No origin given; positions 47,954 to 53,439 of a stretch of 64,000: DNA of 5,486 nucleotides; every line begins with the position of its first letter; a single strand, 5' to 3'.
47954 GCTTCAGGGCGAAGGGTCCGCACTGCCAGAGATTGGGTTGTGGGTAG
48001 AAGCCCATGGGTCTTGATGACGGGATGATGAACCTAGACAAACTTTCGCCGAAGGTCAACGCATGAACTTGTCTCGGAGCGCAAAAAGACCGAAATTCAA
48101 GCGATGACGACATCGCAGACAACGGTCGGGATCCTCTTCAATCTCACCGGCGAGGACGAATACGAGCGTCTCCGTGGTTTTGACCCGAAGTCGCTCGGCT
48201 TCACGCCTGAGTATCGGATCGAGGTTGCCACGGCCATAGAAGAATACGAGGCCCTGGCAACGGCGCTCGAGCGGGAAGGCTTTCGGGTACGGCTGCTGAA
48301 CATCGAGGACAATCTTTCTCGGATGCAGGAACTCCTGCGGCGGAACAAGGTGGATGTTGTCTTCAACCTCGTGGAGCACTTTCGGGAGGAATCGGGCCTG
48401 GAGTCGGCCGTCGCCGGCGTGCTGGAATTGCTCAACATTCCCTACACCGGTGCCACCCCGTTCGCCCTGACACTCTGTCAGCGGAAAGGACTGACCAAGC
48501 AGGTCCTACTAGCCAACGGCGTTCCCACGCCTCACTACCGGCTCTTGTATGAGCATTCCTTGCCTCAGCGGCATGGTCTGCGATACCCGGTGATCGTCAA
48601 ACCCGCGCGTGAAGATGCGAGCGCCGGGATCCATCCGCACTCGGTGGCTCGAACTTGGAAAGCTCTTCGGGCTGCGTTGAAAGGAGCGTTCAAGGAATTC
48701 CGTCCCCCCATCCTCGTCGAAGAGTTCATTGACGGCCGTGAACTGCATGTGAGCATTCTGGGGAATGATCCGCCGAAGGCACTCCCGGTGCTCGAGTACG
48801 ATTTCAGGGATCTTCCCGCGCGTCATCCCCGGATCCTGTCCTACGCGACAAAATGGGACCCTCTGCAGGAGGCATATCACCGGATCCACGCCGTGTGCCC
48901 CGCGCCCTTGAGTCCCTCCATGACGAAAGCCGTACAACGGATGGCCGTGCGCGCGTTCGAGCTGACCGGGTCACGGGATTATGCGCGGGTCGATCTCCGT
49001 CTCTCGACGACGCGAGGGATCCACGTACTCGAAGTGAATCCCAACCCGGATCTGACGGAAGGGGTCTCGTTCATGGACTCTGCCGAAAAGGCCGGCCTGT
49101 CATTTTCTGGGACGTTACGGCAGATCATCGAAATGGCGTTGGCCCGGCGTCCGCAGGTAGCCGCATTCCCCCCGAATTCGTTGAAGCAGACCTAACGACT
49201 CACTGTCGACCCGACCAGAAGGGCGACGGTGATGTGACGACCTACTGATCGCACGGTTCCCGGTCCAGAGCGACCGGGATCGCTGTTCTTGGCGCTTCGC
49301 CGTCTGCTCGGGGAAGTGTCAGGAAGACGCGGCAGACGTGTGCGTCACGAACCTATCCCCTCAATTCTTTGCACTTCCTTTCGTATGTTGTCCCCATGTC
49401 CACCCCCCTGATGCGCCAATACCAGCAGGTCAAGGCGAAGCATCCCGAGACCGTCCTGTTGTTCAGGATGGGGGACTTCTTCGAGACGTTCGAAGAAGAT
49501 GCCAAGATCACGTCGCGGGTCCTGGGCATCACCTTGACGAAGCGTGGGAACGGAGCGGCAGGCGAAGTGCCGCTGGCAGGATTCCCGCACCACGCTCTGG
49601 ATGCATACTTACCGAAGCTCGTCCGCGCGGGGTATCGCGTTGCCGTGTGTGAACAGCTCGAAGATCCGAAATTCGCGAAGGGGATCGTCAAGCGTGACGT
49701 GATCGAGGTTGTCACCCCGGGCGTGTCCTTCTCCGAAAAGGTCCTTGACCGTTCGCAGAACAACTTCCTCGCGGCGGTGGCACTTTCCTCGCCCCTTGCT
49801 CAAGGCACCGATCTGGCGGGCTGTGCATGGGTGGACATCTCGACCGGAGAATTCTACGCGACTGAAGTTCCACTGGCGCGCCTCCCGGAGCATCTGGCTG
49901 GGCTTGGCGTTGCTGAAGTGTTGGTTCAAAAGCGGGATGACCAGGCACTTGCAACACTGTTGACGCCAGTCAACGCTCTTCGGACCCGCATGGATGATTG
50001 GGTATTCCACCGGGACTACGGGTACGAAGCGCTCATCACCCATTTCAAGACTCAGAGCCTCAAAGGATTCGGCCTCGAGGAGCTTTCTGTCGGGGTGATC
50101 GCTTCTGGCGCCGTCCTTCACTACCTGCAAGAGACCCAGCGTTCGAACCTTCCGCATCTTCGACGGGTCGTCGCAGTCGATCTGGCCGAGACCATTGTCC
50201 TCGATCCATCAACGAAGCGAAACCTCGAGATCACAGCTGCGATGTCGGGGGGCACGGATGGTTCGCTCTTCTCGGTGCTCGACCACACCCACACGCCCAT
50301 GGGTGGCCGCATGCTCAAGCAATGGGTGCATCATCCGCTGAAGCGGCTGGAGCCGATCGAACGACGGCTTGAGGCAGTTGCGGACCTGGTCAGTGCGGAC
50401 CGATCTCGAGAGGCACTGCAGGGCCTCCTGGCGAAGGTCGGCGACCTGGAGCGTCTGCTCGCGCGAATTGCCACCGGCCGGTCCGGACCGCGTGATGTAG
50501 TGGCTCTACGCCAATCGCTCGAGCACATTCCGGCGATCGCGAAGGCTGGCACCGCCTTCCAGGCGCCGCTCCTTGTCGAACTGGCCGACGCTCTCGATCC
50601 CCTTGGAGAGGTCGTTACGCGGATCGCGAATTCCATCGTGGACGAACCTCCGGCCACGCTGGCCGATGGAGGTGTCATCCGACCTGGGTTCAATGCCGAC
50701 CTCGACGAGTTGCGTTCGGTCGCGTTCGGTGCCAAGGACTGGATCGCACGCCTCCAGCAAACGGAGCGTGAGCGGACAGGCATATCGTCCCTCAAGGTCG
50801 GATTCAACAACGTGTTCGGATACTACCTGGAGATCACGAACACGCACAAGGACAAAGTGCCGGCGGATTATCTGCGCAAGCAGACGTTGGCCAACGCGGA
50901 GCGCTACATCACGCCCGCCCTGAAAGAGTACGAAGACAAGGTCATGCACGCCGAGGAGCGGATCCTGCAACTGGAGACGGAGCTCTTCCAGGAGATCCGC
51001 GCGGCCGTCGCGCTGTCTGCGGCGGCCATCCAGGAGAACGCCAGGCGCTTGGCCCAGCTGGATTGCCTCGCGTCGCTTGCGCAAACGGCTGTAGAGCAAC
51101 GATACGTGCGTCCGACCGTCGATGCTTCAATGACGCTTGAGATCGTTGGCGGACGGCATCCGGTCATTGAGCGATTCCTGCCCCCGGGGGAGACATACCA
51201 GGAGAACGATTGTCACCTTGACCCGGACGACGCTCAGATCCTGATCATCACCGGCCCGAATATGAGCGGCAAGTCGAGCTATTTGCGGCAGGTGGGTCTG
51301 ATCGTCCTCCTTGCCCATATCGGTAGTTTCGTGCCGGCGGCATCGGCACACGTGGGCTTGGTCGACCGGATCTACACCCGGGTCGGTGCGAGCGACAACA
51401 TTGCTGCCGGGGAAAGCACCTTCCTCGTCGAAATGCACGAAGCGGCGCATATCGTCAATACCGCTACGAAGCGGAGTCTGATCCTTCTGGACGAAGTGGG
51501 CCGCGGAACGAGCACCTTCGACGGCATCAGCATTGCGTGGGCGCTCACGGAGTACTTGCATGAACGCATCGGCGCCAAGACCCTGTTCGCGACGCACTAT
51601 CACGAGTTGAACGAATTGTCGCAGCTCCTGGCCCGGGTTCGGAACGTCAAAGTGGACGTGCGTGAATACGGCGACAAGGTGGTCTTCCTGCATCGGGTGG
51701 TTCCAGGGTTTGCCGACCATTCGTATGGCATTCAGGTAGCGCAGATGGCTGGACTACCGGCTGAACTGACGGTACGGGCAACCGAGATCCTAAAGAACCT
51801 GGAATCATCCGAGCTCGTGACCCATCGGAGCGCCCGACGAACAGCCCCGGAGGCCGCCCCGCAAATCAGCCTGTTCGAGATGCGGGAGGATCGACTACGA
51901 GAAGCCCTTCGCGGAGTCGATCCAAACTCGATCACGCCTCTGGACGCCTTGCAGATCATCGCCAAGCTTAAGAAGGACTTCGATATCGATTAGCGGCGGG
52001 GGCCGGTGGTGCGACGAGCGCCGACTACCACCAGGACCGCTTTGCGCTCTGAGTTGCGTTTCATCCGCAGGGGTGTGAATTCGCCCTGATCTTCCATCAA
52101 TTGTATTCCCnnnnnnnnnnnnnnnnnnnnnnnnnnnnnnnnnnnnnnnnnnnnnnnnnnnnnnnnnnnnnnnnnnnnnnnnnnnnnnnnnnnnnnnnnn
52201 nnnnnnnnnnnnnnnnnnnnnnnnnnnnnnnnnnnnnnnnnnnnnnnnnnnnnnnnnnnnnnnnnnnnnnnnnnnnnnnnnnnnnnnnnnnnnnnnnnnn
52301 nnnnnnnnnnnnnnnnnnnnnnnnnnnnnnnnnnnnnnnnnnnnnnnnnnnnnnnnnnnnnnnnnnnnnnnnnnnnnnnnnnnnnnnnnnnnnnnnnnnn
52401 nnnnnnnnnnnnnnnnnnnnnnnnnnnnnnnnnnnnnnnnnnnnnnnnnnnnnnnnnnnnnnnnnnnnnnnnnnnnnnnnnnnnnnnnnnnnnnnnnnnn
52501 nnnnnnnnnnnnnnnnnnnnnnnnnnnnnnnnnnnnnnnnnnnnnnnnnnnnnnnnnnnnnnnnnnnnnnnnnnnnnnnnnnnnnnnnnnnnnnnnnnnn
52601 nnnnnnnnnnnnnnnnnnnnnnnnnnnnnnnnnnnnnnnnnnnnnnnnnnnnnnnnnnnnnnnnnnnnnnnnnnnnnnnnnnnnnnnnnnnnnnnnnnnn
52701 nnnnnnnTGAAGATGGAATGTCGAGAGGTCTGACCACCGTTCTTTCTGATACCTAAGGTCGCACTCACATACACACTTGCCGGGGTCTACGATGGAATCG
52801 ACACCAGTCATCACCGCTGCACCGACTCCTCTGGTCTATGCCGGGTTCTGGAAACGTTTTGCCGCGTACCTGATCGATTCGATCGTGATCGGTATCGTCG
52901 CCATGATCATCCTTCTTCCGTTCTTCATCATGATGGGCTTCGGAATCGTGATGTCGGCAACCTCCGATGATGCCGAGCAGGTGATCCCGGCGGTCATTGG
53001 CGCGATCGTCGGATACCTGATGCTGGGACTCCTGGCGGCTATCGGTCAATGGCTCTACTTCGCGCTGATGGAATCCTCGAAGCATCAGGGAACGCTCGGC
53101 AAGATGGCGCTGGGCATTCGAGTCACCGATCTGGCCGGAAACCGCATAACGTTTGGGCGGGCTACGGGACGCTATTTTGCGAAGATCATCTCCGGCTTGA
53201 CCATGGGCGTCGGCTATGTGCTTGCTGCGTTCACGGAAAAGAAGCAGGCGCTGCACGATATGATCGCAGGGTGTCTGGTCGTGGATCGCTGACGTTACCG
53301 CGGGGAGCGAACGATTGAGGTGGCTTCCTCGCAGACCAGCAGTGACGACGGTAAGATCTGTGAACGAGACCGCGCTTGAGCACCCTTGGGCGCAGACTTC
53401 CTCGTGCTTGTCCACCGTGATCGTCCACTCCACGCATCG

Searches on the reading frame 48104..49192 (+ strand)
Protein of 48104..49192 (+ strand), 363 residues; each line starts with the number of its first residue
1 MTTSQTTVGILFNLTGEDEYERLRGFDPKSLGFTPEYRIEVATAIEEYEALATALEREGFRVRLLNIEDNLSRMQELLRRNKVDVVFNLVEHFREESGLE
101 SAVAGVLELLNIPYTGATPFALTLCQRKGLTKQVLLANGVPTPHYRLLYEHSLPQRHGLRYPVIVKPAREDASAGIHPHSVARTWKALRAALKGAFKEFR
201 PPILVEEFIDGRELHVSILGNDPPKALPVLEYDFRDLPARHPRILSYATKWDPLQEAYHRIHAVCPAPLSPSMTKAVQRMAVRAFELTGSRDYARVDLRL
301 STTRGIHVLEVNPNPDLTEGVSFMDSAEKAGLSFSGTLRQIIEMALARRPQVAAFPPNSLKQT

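Call 27: search_protein_families(library=pfam, proteins=[window:48104-49192:+], max_evalue=0.001)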
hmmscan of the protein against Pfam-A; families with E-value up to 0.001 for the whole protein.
window:48104-49192:+ (363 aa): 4 families
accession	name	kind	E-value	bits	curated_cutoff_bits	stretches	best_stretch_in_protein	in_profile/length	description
PF07478.18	Dala_Dala_lig_C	-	7.5e-33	114.2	24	1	150-343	17-204/204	D-ala D-ala ligase C-terminus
PF13535.11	ATP-grasp_4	-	3.3e-06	27.2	27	1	160-220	2-72/160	ATP-grasp domain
PF02655.19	ATP-grasp_3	-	1.4e-05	25.7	23.2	1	126-313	2-155/160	ATP-grasp domain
PF08443.16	RimK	-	0.00028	21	21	0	273-319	127-171/188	RimK-like ATP-grasp domain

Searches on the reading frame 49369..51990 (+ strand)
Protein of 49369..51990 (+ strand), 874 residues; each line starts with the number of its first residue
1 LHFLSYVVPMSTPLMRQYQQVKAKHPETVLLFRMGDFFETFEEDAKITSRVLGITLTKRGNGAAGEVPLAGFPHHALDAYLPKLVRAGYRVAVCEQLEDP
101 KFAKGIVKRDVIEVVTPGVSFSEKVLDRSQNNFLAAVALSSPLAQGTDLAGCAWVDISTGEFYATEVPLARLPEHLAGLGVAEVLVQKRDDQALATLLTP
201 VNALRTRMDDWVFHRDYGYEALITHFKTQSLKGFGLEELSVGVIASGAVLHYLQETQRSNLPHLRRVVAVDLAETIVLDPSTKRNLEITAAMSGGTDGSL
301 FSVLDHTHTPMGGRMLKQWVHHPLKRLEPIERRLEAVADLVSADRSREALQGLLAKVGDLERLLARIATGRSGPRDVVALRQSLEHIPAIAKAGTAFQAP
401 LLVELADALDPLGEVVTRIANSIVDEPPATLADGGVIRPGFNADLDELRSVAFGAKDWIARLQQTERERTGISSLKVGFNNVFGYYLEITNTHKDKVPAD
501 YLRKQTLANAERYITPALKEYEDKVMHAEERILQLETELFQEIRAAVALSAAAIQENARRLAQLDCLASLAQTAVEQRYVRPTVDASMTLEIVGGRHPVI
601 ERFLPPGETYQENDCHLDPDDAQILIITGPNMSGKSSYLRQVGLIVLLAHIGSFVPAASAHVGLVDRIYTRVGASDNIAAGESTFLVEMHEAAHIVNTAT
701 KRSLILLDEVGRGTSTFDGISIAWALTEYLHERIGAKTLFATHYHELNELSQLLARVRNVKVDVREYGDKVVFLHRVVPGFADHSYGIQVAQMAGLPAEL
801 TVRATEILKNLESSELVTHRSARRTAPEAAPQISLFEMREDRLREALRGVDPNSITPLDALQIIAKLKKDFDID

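Call 27: search_protein_families(library=pfam, proteins=[window:49369-51990:+], max_evalue=0.001)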
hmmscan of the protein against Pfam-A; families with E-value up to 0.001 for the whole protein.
window:49369-51990:+ (874 aa): 5 families
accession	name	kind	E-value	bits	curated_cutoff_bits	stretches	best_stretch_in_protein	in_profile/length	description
PF00488.27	MutS_V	-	8e-82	274.2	30.2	1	625-812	1-188/188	MutS domain V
PF05192.23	MutS_III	-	7.2e-53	180.2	34.1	1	281-571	1-194/194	MutS domain III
PF01624.25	MutS_I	-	1.4e-40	138.5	20.6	1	12-121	1-110/113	MutS domain I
PF05190.23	MutS_IV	-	6.9e-31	106.8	22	1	440-531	1-92/92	MutS family domain IV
PF05188.22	MutS_II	-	1.4e-22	81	25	1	132-265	1-133/133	MutS domain II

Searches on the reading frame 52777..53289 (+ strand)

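Call 27: search_protein_families(library=pfam, proteins=[window:52777-53289:+], max_evalue=0.001)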
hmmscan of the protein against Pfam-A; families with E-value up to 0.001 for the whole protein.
window:52777-53289:+ (171 aa): 1 family
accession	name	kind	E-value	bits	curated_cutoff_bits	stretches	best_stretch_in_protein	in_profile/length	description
PF06271.18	RDD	-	4.5e-29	101.9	24.1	1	21-165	1-137/137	RDD family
